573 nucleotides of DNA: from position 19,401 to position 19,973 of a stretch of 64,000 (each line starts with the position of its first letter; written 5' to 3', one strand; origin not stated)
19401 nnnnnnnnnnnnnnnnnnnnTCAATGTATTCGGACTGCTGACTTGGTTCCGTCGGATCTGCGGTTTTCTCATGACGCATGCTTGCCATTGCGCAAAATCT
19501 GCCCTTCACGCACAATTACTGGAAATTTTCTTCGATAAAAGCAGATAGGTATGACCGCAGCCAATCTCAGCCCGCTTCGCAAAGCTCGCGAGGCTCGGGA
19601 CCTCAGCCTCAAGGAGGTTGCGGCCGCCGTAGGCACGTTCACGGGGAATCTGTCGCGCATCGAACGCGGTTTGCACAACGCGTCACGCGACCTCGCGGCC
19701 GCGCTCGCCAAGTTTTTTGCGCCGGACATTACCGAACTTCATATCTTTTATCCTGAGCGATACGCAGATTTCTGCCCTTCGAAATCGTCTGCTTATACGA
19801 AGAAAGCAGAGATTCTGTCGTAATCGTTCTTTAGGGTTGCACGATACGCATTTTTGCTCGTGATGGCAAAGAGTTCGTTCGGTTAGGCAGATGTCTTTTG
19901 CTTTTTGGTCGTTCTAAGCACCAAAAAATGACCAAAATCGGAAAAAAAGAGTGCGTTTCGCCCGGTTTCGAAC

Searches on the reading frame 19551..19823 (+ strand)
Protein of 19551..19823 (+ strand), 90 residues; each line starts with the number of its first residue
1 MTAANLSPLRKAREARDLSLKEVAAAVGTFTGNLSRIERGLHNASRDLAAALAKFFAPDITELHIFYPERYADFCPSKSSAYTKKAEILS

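Call 17: search_protein_families(library=pfam, proteins=[window:19551-19823:+], max_evalue=0.01)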
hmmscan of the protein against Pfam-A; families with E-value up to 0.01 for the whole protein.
window:19551-19823:+ (90 aa): 4 families
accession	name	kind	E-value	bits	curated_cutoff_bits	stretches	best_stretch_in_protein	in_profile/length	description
PF13560.12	HTH_31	-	5.4e-09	36.7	27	1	9-56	6-54/64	Helix-turn-helix domain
PF01381.28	HTH_3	-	1.3e-08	35.2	23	1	9-56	1-48/55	Helix-turn-helix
PF13413.12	HTH_25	-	0.002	18.4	24.6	1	9-40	2-33/62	Helix-turn-helix domain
PF12844.13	HTH_19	-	0.0031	17.8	30.2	1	9-63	4-58/64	Helix-turn-helix domain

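Call 18: search_protein_families(library=phrogs, proteins=[window:19551-19823:+], max_evalue=0.001)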
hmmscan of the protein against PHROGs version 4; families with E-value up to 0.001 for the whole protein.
window:19551-19823:+ (90 aa): 8 families
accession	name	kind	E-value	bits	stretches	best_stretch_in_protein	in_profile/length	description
phrog_6463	-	DNA, RNA and nucleotide metabolism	1.4e-06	29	1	8-61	33-94/208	HTH DNA binding protein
phrog_3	-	transcription regulation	4.1e-06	27.8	1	7-74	91-154/430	transcriptional repressor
phrog_8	-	transcription regulation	5.1e-06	27.2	1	10-69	165-221/346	transcriptional regulator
phrog_2439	-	transcription regulation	9.5e-06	25.7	1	8-56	11-59/367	transcriptional regulator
phrog_7241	-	transcription regulation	3.7e-05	24.8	1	4-63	62-120/122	transcriptional regulator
phrog_5823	-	transcription regulation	0.00018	21.8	1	9-63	11-66/404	transcriptional regulator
phrog_4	-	transcription regulation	0.00044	20.4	1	9-56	141-184/400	transcriptional repressor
phrog_2328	-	transcription regulation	0.0008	20.2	1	9-54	20-65/128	transcriptional repressor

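Call 96: find_homologous_proteins(query=A5, max_evalue=1e-8)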
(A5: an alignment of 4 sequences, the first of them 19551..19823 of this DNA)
Query A5 (4 sequences) (90 aa, profile of the alignment): 790 proteins with E <= 1e-8 among 3357 candidates; the best 120 are listed.
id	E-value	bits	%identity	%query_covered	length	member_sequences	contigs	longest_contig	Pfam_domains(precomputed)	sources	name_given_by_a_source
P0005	1.0e-41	158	54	88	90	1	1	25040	PF12844.14,PF01381.29,PF13560.13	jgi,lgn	jgi:transcriptional regulator with XRE-family HTH domain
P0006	1.1e-39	152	100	100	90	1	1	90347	PF01381.29,PF13560.13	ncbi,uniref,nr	ncbi:helix-turn-helix domain-containing protein [Pararobbsia silviterrae]|uniref:XRE family transcri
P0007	6.5e-39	149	46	77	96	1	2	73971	PF01381.29,PF13560.13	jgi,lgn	jgi:transcriptional regulator with XRE-family HTH domain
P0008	6.5e-38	146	60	78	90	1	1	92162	PF12844.14,PF01381.29,PF13560.13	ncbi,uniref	ncbi:helix-turn-helix domain-containing protein [Paraburkholderia sp. MM6662-R1]|uniref:helix-turn-h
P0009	2.3e-31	125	59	84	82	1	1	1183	PF12844.14,PF01381.29,PF13560.13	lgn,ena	-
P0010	1.1e-30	123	61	78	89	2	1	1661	PF12844.14,PF01381.29,PF13560.13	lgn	-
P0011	2.4e-30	122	63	78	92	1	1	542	PF01381.29,PF13560.13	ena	-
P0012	3.3e-30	121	65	86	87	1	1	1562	PF01381.29,PF13560.13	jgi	jgi:transcriptional regulator with XRE-family HTH domain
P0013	5.2e-30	121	65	86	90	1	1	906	PF01381.29,PF13560.13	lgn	-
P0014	1.3e-29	120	64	77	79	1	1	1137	PF01381.29,PF13560.13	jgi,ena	jgi:putative transcriptional regulator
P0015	1.4e-28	116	59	87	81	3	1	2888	PF01381.29,PF13560.13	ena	-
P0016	1.6e-28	116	63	76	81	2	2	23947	PF13560.13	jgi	jgi:transcriptional regulator with XRE-family HTH domain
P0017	2.6e-28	115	64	77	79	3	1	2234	PF01381.29,PF13560.13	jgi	jgi:transcriptional regulator with XRE-family HTH domain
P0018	5.1e-28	114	63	76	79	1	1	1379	PF01381.29,PF13560.13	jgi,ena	jgi:putative transcriptional regulator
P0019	5.6e-28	114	63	78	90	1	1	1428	PF13560.13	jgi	jgi:transcriptional regulator with XRE-family HTH domain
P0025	4.3e-26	108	61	77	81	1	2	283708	PF01381.29,PF13560.13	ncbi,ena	ncbi:MAG TPA: helix-turn-helix transcriptional regulator [Burkholderiaceae bacterium]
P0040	3.1e-22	96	61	74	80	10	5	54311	PF01381.29,PF13560.13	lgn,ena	-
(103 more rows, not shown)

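Call 97: find_encoding_contigs(protein=P0008, flank=10000, max_places=1)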
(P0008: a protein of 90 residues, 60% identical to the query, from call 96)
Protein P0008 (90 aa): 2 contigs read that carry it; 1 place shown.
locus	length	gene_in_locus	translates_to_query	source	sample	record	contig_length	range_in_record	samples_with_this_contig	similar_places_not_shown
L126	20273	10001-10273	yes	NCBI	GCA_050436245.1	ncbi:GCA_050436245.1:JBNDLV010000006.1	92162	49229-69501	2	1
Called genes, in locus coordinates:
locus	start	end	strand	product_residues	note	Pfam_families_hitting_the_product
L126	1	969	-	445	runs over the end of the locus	PF01051:Rep3_N, PF21205:Rep3_C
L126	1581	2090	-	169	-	-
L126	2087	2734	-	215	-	PF00448:SRP54 (weak), PF01656:CbiA, PF02374:ArsA_ATPase (weak), PF07015:VirC1 (faint), PF09140:MipZ (faint), PF10609:ParA (weak), PF13614:AAA_31 (weak)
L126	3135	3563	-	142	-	PF07102:YbcO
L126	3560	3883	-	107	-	-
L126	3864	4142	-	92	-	PF23858:DUF7220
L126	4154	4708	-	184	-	PF09669:Phage_pRha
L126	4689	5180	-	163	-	PF00436:SSB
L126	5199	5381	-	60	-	PF28077:THIVI_2564 (weak)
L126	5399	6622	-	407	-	PF03837:RecT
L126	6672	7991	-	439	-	-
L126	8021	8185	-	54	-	-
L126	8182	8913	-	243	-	PF09588:YqaJ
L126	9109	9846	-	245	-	PF01381:HTH_3, PF13560:HTH_31, PF00717:Peptidase_S24 (weak)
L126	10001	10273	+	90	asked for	PF12844:HTH_19, PF01381:HTH_3, PF13560:HTH_31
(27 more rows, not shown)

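Call 98: find_encoding_contigs(protein=P0025, flank=10000, max_places=1)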
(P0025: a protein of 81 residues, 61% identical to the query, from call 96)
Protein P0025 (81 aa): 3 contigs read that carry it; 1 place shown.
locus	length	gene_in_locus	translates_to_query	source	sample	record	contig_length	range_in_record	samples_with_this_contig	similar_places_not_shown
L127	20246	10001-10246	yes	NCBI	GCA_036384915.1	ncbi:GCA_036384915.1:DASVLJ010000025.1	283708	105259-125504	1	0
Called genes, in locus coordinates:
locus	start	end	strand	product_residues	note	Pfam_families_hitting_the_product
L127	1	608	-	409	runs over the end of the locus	-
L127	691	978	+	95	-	-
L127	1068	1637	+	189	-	PF01844:HNH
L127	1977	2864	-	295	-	PF08238:Sel1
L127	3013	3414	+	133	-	-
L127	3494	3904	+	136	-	-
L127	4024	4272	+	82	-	-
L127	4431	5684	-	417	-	PF13356:Arm-DNA-bind_3, PF14659:Phage_int_SAM_3, PF22022:Phage_int_M, PF00589:Phage_integrase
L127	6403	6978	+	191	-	-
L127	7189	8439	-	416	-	PF12167:Arm-DNA-bind_2, PF14659:Phage_int_SAM_3 (weak), PF00589:Phage_integrase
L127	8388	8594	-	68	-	PF06806:DUF1233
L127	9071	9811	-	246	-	PF01381:HTH_3, PF12844:HTH_19, PF13443:HTH_26, PF13560:HTH_31, PF24250:HVO_2718 (faint), PF00717:Peptidase_S24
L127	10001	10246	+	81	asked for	PF01381:HTH_3 (weak), PF13560:HTH_31 (weak)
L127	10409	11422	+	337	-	-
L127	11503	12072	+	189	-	-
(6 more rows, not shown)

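Call 99: find_encoding_contigs(protein=P0040, flank=10000, max_places=1)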
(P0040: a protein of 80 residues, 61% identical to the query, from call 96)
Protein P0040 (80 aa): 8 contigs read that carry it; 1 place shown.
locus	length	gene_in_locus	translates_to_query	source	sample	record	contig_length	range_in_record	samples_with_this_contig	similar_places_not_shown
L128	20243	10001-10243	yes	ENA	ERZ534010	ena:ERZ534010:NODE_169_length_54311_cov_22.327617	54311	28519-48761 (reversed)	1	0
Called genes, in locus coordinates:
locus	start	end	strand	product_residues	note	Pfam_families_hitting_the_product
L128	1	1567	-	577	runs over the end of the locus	PF13175:AAA_15 (weak), PF13476:AAA_23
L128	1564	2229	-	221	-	PF04957:RMF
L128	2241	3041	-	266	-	PF02384:N6_Mtase (weak)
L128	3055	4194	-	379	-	PF03837:RecT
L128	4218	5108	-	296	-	PF12705:PDDEXK_1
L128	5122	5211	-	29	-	-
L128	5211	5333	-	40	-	-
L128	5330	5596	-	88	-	-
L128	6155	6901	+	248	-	PF07505:DUF5131, PF17338:GP88 (faint)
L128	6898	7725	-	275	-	-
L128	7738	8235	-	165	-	PF00565:SNase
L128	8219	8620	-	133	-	-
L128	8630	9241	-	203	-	-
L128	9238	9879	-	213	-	PF01381:HTH_3, PF12844:HTH_19 (weak), PF13560:HTH_31, PF00717:Peptidase_S24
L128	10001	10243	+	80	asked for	PF01381:HTH_3, PF13560:HTH_31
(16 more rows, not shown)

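Call 101: search_dna_similar(query=window:19551-19823:+, collection=phages, mode=protein, max_rows=25, max_evalue=1e-8)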
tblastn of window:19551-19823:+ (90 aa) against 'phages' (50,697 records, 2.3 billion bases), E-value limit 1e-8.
Records with a match: 50; places in all: 52; records where one place covers at least 80% of the query: 1.
Best place of each record, by identity: <60% 50.
By first word of the organism name: Klebsiella 18; Escherichia 8; Salmonella 8; Erwinia 5; Stx2-converting 3; Cronobacter 2; Enterobacteria 2; Acinetobacter 1; Citrobacter 1; Serratia 1; and 1 more.
By host as written in the record: Klebsiella pneumoniae 16; Erwinia amylovora 5; Escherichia coli 4; Salmonella enterica subsp. enterica serovar Typhimurium 4; Cronobacter sakazakii 2; Escherichia coli ECOR13 2; Escherichia coli O157:H7 strain 980938 2; Salmonella enterica 2; and 13 more.
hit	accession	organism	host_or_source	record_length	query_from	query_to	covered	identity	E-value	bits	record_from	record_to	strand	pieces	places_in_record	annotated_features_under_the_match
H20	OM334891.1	Acinetobacter phage 4316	Acinetobacter baumannii 4316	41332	7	72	73%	56.1%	2e-15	75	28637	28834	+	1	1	helix-turn-helix transcriptional regulator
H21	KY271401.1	Klebsiella phage 1 LV-2017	Klebsiella pneumoniae KH43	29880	7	77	79%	50.0%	2e-11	63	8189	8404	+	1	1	none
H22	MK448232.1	Klebsiella phage ST147-VIM1phi7.2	Klebsiella pneumoniae ST147-VIM1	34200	7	77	79%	50.0%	2e-11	63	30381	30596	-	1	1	XRE family transcriptional regulator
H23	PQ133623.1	Klebsiella phage P7641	Klebsiella pneumoniae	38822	7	77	79%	50.0%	2e-11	63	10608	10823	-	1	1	hypothetical protein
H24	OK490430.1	Klebsiella phage Kp4871-1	Klebsiella pneumoniae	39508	7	77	79%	50.0%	2e-11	63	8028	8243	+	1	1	record has no annotation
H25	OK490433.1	Klebsiella phage Kp4872-1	Klebsiella pneumoniae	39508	7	77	79%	50.0%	2e-11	63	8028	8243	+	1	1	record has no annotation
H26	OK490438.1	Klebsiella phage Kp4873-4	Klebsiella pneumoniae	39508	7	77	79%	50.0%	2e-11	63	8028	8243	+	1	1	record has no annotation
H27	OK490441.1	Klebsiella phage Kp4874-4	Klebsiella pneumoniae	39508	7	77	79%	50.0%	2e-11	63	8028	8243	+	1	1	record has no annotation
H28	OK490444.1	Klebsiella phage Kp4875-4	Klebsiella pneumoniae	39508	7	77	79%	50.0%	2e-11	63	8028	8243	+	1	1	record has no annotation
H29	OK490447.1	Klebsiella phage Kp4876-4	Klebsiella pneumoniae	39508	7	77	79%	50.0%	2e-11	63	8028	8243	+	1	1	record has no annotation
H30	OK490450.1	Klebsiella phage Kp4877-4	Klebsiella pneumoniae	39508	7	77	79%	50.0%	2e-11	63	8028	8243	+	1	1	record has no annotation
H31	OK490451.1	Klebsiella phage Kp4878-1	Klebsiella pneumoniae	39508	7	77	79%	50.0%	2e-11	63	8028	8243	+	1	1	record has no annotation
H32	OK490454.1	Klebsiella phage Kp4879-1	Klebsiella pneumoniae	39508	7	77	79%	50.0%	2e-11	63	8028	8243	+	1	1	record has no annotation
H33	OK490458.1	Klebsiella phage Kp4880-2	Klebsiella pneumoniae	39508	7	77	79%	50.0%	2e-11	63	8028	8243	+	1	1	record has no annotation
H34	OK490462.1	Klebsiella phage Kp4882-3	Klebsiella pneumoniae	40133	7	77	79%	50.0%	2e-11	63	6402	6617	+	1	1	record has no annotation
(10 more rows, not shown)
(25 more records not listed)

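Call 102: search_dna_similar(query=window:19551-19823:+, collection=phages, mode=protein, max_rows=60, max_evalue=1e-8, rows=spread)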
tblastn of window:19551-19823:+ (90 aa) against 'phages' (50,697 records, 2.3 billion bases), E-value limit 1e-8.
Records with a match: 50; places in all: 52; records where one place covers at least 80% of the query: 1.
Best place of each record, by identity: <60% 50.
By first word of the organism name: Klebsiella 18; Escherichia 8; Salmonella 8; Erwinia 5; Stx2-converting 3; Cronobacter 2; Enterobacteria 2; Acinetobacter 1; Citrobacter 1; Serratia 1; and 1 more.
By host as written in the record: Klebsiella pneumoniae 16; Erwinia amylovora 5; Escherichia coli 4; Salmonella enterica subsp. enterica serovar Typhimurium 4; Cronobacter sakazakii 2; Escherichia coli ECOR13 2; Escherichia coli O157:H7 strain 980938 2; Salmonella enterica 2; and 13 more.
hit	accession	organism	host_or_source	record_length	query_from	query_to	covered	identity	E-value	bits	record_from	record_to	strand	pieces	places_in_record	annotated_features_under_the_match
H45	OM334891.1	Acinetobacter phage 4316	Acinetobacter baumannii 4316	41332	7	72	73%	56.1%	2e-15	75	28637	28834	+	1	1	helix-turn-helix transcriptional regulator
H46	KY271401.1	Klebsiella phage 1 LV-2017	Klebsiella pneumoniae KH43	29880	7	77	79%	50.0%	2e-11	63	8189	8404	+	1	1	none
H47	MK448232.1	Klebsiella phage ST147-VIM1phi7.2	Klebsiella pneumoniae ST147-VIM1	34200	7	77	79%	50.0%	2e-11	63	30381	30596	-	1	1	XRE family transcriptional regulator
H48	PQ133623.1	Klebsiella phage P7641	Klebsiella pneumoniae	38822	7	77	79%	50.0%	2e-11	63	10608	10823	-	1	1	hypothetical protein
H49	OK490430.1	Klebsiella phage Kp4871-1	Klebsiella pneumoniae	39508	7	77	79%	50.0%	2e-11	63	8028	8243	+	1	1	record has no annotation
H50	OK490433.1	Klebsiella phage Kp4872-1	Klebsiella pneumoniae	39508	7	77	79%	50.0%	2e-11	63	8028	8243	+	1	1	record has no annotation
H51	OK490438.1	Klebsiella phage Kp4873-4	Klebsiella pneumoniae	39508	7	77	79%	50.0%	2e-11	63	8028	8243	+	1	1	record has no annotation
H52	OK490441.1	Klebsiella phage Kp4874-4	Klebsiella pneumoniae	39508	7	77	79%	50.0%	2e-11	63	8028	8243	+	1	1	record has no annotation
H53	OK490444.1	Klebsiella phage Kp4875-4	Klebsiella pneumoniae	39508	7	77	79%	50.0%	2e-11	63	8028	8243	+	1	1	record has no annotation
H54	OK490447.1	Klebsiella phage Kp4876-4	Klebsiella pneumoniae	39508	7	77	79%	50.0%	2e-11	63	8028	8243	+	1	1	record has no annotation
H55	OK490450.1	Klebsiella phage Kp4877-4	Klebsiella pneumoniae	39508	7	77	79%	50.0%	2e-11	63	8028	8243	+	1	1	record has no annotation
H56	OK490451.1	Klebsiella phage Kp4878-1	Klebsiella pneumoniae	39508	7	77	79%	50.0%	2e-11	63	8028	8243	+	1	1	record has no annotation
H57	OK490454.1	Klebsiella phage Kp4879-1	Klebsiella pneumoniae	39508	7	77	79%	50.0%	2e-11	63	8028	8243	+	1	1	record has no annotation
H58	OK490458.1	Klebsiella phage Kp4880-2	Klebsiella pneumoniae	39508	7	77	79%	50.0%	2e-11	63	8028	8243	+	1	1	record has no annotation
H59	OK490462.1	Klebsiella phage Kp4882-3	Klebsiella pneumoniae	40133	7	77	79%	50.0%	2e-11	63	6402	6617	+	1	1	record has no annotation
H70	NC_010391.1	Salmonella phage Fels-1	Salmonella typhimurium LT2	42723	7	71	72%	49.2%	1e-13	69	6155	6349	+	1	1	putative transcriptional regulator (cro analog)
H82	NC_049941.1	Stx2-converting phage Stx2a_WGPS2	Escherichia coli O157:H7 strain 980938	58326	7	71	72%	47.7%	1e-9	58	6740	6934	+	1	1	helix-turn-helix transcriptional regulator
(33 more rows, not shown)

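Call 103: get_annotated_region(hit=H70, flank=2500)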
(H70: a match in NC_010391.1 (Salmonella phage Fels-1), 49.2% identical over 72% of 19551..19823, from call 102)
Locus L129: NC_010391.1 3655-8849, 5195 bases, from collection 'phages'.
description: Salmonella phage Fels-1, complete genome.
organism: Salmonella phage Fels-1 (NCBI taxid 128975)
taxonomy: Viruses
host: Salmonella typhimurium LT2; source: -; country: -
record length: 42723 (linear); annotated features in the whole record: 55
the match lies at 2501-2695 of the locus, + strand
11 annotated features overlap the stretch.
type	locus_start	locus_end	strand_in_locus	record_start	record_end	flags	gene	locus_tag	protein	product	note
CDS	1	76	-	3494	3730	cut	-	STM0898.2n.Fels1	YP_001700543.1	hypothetical protein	-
CDS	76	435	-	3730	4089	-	-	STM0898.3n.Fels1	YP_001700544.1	hypothetical protein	-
CDS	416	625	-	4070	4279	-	-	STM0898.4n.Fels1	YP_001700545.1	hypothetical protein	-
CDS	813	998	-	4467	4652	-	-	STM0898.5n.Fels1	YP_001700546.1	hypothetical protein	-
CDS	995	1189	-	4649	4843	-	-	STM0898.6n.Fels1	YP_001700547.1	hypothetical protein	Sequence similarity to: NP_309606.1| hypothetical protein ECs1579 [Escherichia coli O157:H7 str. Sakai]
CDS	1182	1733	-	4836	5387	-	-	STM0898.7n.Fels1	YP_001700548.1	hypothetical protein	-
CDS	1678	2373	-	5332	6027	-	-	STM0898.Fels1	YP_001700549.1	putative transcriptional regulator (repressor)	helix-turn-helix motif; Sequence similarity to: NP_700411.1regulatory protein [Salmonella phage ST64B]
CDS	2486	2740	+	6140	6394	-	-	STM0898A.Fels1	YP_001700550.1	putative transcriptional regulator (cro analog)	helix-turn-helix domain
CDS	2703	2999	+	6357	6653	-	-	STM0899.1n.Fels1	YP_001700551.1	hypothetical protein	-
CDS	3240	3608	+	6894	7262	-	-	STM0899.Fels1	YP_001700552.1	hypothetical protein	-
CDS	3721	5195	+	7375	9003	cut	-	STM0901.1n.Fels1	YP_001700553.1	putative helicase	Sequence similarity to: NP_930151.1| hypothetical protein plu2917 [Photorhabdus luminescens subsp. laumondii TTO1]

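Call 104: get_annotated_region(hit=H82, flank=2500)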
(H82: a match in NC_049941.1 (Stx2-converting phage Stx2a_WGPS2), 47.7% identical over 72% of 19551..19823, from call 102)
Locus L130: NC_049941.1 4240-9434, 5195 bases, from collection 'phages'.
description: Stx2-converting phage Stx2a_WGPS2 proviral DNA, complete genome.
organism: Stx2-converting phage Stx2a_WGPS2 (NCBI taxid 1226260)
taxonomy: Viruses; Duplodnaviria; Heunggongvirae; Uroviricota; Caudoviricetes; Sawaravirus; Sawaravirus WGPS2
host: Escherichia coli O157:H7 strain 980938; source: -; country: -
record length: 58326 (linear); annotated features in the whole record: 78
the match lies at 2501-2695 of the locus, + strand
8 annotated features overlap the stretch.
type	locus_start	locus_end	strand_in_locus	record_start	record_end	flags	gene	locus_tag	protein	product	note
CDS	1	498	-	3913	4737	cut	-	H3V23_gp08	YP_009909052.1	YfdQ family protein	Stx2ac_WGPS2_08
CDS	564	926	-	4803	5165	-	-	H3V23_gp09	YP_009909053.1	hypothetical protein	Stx2ac_WGPS2_09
CDS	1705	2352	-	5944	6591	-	-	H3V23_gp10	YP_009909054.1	CI-like repressor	Stx2ac_WGPS2_10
CDS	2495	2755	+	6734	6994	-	-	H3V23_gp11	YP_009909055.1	helix-turn-helix transcriptional regulator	Stx2ac_WGPS2_11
CDS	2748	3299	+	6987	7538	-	-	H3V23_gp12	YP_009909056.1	regulatory protein CII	Stx2ac_WGPS2_12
CDS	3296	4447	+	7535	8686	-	-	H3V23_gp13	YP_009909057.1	transcriptional regulator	Stx2ac_WGPS2_13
CDS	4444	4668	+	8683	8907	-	-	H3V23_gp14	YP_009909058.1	hypothetical protein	Stx2ac_WGPS2_14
CDS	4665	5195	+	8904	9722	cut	-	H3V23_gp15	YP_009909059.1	replication protein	Stx2ac_WGPS2_15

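Call 105: get_annotated_region(hit=H45, flank=2500)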
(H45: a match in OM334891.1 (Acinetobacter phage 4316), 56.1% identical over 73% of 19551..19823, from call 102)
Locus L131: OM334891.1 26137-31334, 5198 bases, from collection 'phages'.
description: Acinetobacter phage 4316, complete genome.
organism: Acinetobacter phage 4316 (NCBI taxid 2914174)
taxonomy: Viruses; Duplodnaviria; Heunggongvirae; Uroviricota; Caudoviricetes
host: Acinetobacter baumannii 4316; source: -; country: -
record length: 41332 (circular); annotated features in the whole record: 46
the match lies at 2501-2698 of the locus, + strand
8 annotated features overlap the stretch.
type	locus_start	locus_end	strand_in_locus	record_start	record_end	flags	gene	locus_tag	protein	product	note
CDS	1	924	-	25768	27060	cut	-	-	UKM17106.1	DUF2800 domain-containing protein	-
CDS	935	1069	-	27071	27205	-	-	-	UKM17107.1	putative membrane protein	-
CDS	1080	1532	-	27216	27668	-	-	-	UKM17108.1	hypothetical protein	-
CDS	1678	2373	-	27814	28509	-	-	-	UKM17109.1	LexA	-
CDS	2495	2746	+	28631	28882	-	-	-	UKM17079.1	helix-turn-helix transcriptional regulator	-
CDS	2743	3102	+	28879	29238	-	-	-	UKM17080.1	hypothetical protein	-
CDS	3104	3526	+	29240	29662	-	-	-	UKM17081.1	hypothetical protein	-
CDS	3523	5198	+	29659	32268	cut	-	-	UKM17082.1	primase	-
